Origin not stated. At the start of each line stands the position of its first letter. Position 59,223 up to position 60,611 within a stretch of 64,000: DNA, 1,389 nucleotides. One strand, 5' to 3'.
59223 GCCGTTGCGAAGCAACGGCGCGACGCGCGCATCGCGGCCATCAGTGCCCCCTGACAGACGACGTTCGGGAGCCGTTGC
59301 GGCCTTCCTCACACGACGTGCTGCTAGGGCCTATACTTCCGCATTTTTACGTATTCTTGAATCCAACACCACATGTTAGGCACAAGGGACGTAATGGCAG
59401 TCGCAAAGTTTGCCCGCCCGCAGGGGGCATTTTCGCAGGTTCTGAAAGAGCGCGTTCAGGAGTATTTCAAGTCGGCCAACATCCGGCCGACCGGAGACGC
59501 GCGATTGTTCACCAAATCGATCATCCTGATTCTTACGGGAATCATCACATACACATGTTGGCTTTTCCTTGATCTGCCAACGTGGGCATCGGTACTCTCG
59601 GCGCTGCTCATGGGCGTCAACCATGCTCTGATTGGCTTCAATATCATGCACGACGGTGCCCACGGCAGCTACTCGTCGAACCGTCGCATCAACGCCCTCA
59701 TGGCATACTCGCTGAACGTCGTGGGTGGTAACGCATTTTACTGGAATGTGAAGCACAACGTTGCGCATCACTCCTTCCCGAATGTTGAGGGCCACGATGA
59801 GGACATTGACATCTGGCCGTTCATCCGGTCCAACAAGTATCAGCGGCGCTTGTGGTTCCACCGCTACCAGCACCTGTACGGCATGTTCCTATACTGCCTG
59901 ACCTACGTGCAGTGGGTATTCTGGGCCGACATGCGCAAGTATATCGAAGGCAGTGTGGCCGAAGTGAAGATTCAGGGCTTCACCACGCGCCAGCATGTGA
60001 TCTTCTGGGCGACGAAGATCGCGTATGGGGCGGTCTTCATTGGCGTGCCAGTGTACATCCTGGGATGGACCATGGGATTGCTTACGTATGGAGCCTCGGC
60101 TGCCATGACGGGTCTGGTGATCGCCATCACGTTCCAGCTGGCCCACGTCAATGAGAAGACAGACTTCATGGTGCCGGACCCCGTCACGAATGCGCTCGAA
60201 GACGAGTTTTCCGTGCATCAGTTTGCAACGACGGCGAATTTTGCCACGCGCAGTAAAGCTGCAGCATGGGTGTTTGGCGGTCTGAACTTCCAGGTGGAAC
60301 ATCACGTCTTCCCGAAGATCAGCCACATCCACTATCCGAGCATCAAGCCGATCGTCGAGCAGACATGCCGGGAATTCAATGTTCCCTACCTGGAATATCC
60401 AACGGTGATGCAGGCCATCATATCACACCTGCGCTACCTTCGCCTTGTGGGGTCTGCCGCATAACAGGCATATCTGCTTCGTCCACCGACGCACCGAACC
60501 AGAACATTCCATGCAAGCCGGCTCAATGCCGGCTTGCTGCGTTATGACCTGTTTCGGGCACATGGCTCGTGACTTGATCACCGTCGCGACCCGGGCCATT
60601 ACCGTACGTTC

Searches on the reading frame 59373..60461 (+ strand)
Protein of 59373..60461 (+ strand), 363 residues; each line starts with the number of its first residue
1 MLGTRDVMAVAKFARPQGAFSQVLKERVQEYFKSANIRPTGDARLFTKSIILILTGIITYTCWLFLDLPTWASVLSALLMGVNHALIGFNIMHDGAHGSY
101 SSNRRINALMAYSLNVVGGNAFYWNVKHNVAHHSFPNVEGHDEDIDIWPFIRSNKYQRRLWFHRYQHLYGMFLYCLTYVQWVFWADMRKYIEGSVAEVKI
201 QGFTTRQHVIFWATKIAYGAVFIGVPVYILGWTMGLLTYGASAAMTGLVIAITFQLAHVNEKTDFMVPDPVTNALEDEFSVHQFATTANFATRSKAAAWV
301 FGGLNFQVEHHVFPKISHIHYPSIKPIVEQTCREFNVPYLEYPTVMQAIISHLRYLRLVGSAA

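Call 41: search_protein_families(library=pfam, proteins=[window:59373-60461:+], max_evalue=0.0001)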
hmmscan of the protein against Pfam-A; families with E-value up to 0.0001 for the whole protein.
window:59373-60461:+ (363 aa): 1 family
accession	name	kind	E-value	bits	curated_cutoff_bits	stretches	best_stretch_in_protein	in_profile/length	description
PF00487.30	FA_desaturase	-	4.1e-33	115.6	29.7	1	69-342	1-252/253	Fatty acid desaturase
